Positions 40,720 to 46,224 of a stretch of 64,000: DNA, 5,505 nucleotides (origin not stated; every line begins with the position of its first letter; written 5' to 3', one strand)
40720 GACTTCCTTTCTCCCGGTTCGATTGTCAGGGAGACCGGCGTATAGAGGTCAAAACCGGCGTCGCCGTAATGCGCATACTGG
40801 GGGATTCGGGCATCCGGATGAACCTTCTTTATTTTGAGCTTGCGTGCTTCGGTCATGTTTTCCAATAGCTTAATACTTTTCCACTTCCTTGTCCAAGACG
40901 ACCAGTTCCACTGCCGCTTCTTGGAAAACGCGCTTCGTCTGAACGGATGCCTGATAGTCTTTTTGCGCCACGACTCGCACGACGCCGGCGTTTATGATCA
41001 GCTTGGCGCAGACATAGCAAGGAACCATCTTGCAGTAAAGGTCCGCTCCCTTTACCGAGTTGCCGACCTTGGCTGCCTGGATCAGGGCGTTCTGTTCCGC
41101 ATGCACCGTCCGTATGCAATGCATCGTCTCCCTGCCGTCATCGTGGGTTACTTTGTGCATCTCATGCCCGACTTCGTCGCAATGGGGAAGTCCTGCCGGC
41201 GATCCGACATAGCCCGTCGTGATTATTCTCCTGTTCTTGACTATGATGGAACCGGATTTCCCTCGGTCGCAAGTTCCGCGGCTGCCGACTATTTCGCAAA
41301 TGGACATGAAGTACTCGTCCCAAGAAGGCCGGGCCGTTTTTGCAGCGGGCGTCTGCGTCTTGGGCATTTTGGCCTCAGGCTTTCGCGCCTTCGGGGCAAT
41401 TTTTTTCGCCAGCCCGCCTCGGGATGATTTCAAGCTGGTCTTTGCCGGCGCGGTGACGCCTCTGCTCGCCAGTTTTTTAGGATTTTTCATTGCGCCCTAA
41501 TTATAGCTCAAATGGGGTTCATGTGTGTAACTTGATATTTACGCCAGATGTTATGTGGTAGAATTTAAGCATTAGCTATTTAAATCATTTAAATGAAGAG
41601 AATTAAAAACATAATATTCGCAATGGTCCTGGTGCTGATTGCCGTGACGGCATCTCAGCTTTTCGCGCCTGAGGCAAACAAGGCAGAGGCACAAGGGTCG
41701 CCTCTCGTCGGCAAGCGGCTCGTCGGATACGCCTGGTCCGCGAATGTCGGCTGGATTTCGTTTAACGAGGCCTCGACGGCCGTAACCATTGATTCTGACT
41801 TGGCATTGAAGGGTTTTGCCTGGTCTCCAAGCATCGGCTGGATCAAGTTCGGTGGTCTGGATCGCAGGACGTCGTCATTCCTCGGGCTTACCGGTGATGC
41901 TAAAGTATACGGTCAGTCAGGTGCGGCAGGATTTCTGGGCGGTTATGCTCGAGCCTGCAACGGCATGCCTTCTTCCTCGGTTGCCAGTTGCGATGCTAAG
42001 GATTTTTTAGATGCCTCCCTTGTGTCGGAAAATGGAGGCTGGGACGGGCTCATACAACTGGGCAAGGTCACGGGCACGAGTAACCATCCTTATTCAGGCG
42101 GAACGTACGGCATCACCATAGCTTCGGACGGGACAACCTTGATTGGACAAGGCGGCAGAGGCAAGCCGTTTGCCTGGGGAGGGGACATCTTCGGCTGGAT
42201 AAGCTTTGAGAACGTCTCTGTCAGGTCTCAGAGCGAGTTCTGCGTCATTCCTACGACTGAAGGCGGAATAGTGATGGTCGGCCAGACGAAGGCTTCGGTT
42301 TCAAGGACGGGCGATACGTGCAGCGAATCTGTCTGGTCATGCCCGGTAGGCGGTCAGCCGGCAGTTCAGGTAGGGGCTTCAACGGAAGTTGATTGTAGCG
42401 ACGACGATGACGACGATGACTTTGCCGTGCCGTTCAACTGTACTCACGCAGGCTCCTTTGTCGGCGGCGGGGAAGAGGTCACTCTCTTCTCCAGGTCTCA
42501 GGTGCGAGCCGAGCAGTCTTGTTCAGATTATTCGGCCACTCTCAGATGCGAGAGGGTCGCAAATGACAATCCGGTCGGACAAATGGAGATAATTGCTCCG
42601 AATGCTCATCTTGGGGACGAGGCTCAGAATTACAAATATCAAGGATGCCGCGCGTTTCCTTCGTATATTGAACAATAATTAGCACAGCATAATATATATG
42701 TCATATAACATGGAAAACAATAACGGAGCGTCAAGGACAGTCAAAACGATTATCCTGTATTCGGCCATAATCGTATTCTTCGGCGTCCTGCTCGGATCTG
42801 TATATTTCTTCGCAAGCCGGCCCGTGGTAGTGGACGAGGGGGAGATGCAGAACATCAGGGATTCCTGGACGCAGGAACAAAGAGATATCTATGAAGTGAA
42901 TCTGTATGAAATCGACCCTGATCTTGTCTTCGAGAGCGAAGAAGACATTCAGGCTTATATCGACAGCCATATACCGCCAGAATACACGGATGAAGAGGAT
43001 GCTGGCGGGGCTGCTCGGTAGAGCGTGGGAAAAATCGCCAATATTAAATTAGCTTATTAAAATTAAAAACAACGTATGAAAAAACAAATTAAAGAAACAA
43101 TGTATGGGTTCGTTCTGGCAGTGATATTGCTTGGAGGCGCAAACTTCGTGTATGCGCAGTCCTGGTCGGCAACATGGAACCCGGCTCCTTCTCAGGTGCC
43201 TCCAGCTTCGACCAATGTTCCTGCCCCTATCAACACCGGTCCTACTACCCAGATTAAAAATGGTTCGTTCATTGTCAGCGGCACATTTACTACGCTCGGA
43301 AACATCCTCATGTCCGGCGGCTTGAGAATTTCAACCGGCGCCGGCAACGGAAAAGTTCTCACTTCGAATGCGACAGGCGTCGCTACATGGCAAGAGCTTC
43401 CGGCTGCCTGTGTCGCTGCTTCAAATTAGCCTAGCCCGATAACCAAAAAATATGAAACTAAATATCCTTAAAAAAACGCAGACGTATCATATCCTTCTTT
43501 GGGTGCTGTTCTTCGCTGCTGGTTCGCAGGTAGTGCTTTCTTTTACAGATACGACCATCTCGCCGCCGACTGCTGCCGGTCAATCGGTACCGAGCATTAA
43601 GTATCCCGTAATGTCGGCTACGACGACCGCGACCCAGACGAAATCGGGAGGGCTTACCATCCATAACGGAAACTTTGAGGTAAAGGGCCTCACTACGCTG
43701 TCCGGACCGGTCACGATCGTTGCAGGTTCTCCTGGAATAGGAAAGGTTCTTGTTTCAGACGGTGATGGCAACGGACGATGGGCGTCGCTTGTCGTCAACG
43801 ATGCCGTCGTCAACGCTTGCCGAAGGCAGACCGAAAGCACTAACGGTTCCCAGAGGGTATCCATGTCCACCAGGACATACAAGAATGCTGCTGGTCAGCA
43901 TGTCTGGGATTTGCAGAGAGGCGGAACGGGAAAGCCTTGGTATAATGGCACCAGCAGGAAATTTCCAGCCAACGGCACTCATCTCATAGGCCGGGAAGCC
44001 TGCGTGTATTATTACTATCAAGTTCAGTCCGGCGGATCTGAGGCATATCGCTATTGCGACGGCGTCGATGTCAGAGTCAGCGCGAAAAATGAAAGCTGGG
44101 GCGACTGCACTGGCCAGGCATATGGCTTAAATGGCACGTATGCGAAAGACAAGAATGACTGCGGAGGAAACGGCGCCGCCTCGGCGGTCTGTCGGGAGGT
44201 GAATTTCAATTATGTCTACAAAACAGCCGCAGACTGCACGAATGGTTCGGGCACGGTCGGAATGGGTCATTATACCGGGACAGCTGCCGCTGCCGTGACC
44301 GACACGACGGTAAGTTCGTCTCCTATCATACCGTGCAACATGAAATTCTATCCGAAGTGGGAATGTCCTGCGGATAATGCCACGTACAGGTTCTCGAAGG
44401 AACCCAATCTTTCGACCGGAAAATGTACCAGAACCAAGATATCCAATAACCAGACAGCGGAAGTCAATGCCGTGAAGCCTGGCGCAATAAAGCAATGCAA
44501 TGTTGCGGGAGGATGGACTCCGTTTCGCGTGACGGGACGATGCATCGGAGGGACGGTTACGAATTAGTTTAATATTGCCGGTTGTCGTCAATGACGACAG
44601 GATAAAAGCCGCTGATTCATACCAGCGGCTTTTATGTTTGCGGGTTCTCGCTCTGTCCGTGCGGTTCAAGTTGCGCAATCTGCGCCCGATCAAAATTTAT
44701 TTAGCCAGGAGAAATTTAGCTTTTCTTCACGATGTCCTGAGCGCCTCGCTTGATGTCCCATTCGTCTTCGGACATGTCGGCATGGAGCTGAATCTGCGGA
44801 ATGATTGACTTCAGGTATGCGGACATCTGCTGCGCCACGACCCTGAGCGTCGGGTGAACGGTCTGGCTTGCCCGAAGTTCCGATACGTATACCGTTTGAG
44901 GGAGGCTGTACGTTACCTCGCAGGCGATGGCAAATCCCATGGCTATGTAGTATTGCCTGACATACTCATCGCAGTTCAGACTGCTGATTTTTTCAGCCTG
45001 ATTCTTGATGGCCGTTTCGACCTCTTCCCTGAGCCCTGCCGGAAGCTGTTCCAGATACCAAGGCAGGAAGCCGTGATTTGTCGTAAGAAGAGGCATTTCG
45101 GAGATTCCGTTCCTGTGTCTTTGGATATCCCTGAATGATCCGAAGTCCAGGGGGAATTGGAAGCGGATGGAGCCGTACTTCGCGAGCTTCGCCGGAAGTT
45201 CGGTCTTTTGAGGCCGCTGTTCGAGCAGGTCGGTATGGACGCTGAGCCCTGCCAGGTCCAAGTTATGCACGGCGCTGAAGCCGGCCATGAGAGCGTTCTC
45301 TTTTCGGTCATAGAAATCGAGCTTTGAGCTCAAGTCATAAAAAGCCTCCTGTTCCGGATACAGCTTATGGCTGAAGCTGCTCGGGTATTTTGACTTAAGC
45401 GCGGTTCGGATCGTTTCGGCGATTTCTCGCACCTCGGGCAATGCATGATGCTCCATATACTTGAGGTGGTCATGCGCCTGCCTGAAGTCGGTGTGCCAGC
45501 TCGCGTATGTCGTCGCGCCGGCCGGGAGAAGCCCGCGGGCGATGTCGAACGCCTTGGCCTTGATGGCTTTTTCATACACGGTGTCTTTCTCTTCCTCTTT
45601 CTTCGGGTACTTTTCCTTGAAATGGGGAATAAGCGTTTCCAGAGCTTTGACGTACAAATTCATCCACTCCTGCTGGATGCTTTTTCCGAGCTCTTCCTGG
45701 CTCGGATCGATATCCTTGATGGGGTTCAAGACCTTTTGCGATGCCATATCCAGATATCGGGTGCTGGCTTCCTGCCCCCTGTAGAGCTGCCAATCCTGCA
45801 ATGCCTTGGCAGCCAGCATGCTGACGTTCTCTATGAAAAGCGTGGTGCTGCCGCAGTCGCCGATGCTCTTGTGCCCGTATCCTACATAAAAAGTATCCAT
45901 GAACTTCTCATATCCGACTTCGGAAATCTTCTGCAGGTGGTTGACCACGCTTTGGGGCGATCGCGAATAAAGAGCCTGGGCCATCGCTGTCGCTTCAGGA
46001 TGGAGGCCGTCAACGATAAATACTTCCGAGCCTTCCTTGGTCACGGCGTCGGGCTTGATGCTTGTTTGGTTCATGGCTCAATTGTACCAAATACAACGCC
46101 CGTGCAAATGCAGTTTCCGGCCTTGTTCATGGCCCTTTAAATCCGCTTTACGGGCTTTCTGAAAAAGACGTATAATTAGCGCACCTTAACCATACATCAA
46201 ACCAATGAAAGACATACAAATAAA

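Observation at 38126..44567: Duplicated two-gene surface modules with a novel aromatic repeat, plus a family of AQ(T/S)WSA-type secreted proteins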

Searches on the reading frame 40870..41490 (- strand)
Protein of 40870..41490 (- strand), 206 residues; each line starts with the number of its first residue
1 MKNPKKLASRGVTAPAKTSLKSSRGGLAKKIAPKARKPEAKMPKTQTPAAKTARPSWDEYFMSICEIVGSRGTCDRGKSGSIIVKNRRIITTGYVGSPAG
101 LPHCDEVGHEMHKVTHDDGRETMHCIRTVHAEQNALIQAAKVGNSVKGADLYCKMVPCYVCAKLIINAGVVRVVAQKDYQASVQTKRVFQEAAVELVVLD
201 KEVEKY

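Call 74: search_protein_families(library=pfam, proteins=[window:40870-41490:-], max_evalue=0.001)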
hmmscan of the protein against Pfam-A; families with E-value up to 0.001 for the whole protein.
window:40870-41490:- (206 aa): 2 families
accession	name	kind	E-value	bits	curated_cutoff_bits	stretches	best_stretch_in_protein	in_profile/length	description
PF00383.29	dCMP_cyt_deam_1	-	5.5e-22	78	25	1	56-175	2-100/102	Cytidine and deoxycytidylate deaminase zinc-binding region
PF14437.12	MafB19-deam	-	2.6e-15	57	27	1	56-191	2-115/142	MafB19-like deaminase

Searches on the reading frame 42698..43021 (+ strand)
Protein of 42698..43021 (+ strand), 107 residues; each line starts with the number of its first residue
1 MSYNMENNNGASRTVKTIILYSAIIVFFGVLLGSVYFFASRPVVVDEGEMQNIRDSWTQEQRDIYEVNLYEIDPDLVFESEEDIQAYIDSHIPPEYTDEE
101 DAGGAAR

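Call 3: search_protein_families(library=pfam, proteins=[window:42698-43021:+], max_evalue=1)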
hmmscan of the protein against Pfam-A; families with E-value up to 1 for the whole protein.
window:42698-43021:+ (107 aa): 1 family
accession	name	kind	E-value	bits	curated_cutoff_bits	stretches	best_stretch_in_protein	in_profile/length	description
PF03015.24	Sterile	-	0.1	13.2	35.4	1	32-75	33-76/93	Male sterility protein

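Call 4: search_protein_families(library=ncbifam, proteins=[window:42698-43021:+], max_evalue=1)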
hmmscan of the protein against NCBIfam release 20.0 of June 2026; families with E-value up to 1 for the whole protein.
window:42698-43021:+ (107 aa): 0 families

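Call 49: search_protein_families(library=pfam, alignment_id=A4, max_evalue=0.01)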
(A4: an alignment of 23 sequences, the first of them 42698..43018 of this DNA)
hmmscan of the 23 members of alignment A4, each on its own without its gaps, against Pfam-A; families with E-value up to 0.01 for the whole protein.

A. member 1, window:42698-43018:+ (107 aa): 0 families

B. families by the number of members that match (of 23 scanned): 6 families
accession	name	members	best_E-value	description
PF11346.13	DUF3149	1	0.00057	Protein of unknown function (DUF3149)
PF10617.14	DUF2474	1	0.0012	Protein of unknown function (DUF2474)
PF18938.6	aRib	1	0.0019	Atypical Rib domain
PF20130.4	DUF6520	1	0.0025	Family of unknown function (DUF6520)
PF04455.17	Saccharop_dh_N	1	0.0062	LOR/SDH bifunctional enzyme conserved region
PF12725.13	DUF3810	1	0.0075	Protein of unknown function (DUF3810)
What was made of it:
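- Tried and rejected: Pfam gave only noise (call 49).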

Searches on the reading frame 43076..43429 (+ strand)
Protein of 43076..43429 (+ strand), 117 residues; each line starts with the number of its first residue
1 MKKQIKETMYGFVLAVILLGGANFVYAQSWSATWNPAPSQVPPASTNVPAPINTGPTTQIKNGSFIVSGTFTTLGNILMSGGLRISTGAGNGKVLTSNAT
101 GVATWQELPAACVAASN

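Call 3: search_protein_families(library=pfam, proteins=[window:43076-43429:+], max_evalue=1)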
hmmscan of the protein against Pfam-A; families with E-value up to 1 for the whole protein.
window:43076-43429:+ (117 aa): 0 families

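Call 4: search_protein_families(library=ncbifam, proteins=[window:43076-43429:+], max_evalue=1)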
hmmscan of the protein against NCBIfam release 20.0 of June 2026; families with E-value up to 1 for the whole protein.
window:43076-43429:+ (117 aa): 0 families

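Call 14: find_homologous_proteins(query=window:43076-43429:+)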
Query window:43076-43429:+ (117 aa): 2 proteins with E <= 0.001 among 10 candidates.
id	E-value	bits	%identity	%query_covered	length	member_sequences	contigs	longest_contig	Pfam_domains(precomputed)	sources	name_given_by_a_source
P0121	3.0e-69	248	100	100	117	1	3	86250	-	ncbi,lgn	-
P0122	5.4e-41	157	63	96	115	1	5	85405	-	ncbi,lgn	ncbi:MAG TPA: hypothetical protein VGE62_03735 [Candidatus Paceibacterota bacterium]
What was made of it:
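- Tried and rejected: A word-index search with the 117-aa AQ2 alone found only 2 proteins (call 14).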

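Call 15: search_protein_families(library=phrogs, proteins=[window:43076-43429:+], max_evalue=1)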
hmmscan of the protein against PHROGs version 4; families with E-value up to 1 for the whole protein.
window:43076-43429:+ (117 aa): 0 families

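Call 43: find_homologous_proteins(query=A2)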
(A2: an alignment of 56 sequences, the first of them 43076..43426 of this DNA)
Query A2 (56 sequences) (117 aa, profile of the alignment): 43 proteins with E <= 0.001 among 4378 candidates.
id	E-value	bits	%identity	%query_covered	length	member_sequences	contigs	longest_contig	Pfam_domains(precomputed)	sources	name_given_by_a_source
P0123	6.4e-23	100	35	61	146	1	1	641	-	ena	-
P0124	1.8e-22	98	38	69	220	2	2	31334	-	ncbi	-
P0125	3.9e-22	97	36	76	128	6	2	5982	-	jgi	-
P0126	5.6e-22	96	38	58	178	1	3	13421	-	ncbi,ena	-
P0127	9.3e-22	96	40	60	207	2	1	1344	-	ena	-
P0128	5.0e-21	93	42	47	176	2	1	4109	-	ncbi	-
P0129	7.9e-21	93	41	68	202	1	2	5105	-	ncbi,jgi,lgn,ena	-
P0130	1.5e-20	92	36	74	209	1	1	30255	-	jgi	jgi:hypothetical protein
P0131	2.2e-20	91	39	68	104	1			-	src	-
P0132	1.4e-19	89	31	83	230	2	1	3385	-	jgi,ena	-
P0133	1.5e-19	89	28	87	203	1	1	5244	-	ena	-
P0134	1.6e-19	89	32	92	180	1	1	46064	-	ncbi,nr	ncbi:MAG: hypothetical protein NUV64_01325 [Parcubacteria group bacterium]|nr:hypothetical protein [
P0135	6.5e-19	87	48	36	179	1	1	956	-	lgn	-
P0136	3.1e-18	84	39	46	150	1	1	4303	-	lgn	-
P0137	5.9e-18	83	34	56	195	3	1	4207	-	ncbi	-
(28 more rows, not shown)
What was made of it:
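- NCBI names one relative 'tail fiber domain-containing protein' (call 43).
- Tried and rejected: The alignment query found 43 (call 43).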

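Call 64: predict_structure(alignment_id=A5)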
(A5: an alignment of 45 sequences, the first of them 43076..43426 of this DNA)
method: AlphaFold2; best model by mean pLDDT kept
length: 117 residues; sequences in the alignment: 45
mean_pLDDT: 72.2   pTM: 0.29
mean pLDDT of the five models: 72.2, 68.4, 64.0, 63.6, 63.1
residues with pLDDT >= 90: 15; 70-90: 47; 50-70: 54; < 50: 1
segments of 3 or more residues with pLDDT < 50: none
pLDDT, mean of each block of 10 residues (from residue 1): 88 94 72 56 62 76 76 67 63 72 77 59
secondary structure, 60 per line:
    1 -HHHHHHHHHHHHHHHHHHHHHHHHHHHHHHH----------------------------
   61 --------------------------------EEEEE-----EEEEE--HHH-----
elements in order: H2-32 E93-97 E103-107
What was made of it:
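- The AF2 monomer of AQ2 is uninformative, pTM 0.29 (call 64).
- Tried and rejected: AF2 gave an extended, low-pTM model (call 64), so I did not use it for fold search.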

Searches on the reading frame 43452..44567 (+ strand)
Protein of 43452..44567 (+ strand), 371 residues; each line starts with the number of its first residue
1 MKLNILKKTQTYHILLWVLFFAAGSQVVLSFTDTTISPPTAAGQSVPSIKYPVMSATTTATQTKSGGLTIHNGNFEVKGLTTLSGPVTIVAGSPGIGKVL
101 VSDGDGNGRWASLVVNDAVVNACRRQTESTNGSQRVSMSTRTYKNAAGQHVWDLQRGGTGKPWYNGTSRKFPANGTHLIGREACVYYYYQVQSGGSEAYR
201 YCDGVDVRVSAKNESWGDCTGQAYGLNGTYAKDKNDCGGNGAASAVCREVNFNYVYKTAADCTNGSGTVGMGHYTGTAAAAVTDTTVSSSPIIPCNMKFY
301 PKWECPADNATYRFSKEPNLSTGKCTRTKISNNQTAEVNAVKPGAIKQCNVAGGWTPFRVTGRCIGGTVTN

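Call 3: search_protein_families(library=pfam, proteins=[window:43452-44567:+], max_evalue=1)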
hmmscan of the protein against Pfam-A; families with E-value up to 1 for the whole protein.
window:43452-44567:+ (371 aa): 0 families

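Call 4: search_protein_families(library=ncbifam, proteins=[window:43452-44567:+], max_evalue=1)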
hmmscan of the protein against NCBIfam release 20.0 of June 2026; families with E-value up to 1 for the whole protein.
window:43452-44567:+ (371 aa): 0 families

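Call 15: search_protein_families(library=phrogs, proteins=[window:43452-44567:+], max_evalue=1)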
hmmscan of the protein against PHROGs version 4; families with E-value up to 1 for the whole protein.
window:43452-44567:+ (371 aa): 0 families

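Call 17: search_solved_structures(query=window:43452-44567:+, max_evalue=10)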
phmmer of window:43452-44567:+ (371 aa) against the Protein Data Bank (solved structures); distinct sequences matched with E-value up to 10: 5.
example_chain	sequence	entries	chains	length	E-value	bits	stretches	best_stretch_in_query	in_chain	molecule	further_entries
3sok_A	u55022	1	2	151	0.11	14.9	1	186-287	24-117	Fimbrial protein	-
3mvj_A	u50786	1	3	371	0.59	12.5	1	265-331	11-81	cAMP-dependent protein kinase catalytic subunit alpha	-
3uss_A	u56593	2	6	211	1.5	11.2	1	86-165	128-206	Putative uncharacterized protein | 3-mercaptopropionate dioxygenase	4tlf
4wvz_A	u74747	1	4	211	1.5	11.2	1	86-165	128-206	3-mercaptopropionate dioxygenase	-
3g3s_A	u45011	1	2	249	2.3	10.5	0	151-226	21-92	GCN5-related N-acetyltransferase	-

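Call 48: search_protein_families(library=pfam, alignment_id=A3, max_evalue=0.01)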
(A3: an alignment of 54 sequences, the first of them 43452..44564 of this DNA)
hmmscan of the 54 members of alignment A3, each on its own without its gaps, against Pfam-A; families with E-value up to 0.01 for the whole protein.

A. member 1, window:43452-44564:+ (371 aa): 0 families

B. families by the number of members that match (of 54 scanned): 13 families
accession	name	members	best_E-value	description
PF21722.4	Gly_rich_2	8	7e-17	Glycine-rich domain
PF13884.11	Peptidase_S74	5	6.7e-20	Chaperone of endosialidase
PF18998.6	Flg_new_2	1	2.9e-19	Divergent InlB B-repeat domain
PF05203.21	Hom_end_hint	1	2.2e-11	Hom_end-associated Hint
PF21882.2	Gp53-like_C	1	1.6e-09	Putative tail fiber protein gp53-like, C-terminal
PF01391.23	Collagen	1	1.8e-09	Collagen triple helix repeat (20 copies)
PF09458.16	H_lectin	1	1.4e-07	H-type lectin domain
PF07591.16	PT-HINT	1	1.2e-05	Pretoxin HINT domain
PF14623.11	Vint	1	2e-05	Hint-domain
PF19030.6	TSP1_ADAMTS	1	0.00011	Thrombospondin type 1 domain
PF01079.26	Hint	1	0.00013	Hint module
PF21939.1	Gp10_C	1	0.0021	Baseplate structural protein Gp10, C-terminal domain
PF13403.11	Hint_2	1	0.0024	Hint domain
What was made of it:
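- On Phage tail-fibre / endosialidase-chaperone proteins (Peptidase_S74): The feature is met in 5 of 54 family members from related loci and in 6 of 43 database hits (calls 48, 43).
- Closest known: Phage tail fibres and receptor-binding proteins. Same: Relatives carry Peptidase_S74, Gp53-like_C, Gp10_C, collagen, Gly_rich_2 and H_lectin domains (calls 43, 48).
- Relatives carry Peptidase_S74 (5), Gly_rich_2 (8), Gp53-like_C, collagen, H_lectin and Gp10_C (call 48).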

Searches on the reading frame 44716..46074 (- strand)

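Call 66: search_protein_families(library=pfam, proteins=[window:44716-46074:-], max_evalue=0.001)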
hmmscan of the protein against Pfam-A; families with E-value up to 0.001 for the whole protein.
window:44716-46074:- (452 aa): 1 family
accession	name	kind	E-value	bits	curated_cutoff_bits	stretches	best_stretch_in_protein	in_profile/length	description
PF02511.20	Thy1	-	1.8e-17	64.2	24.8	1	30-231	15-190/191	Thymidylate synthase complementing protein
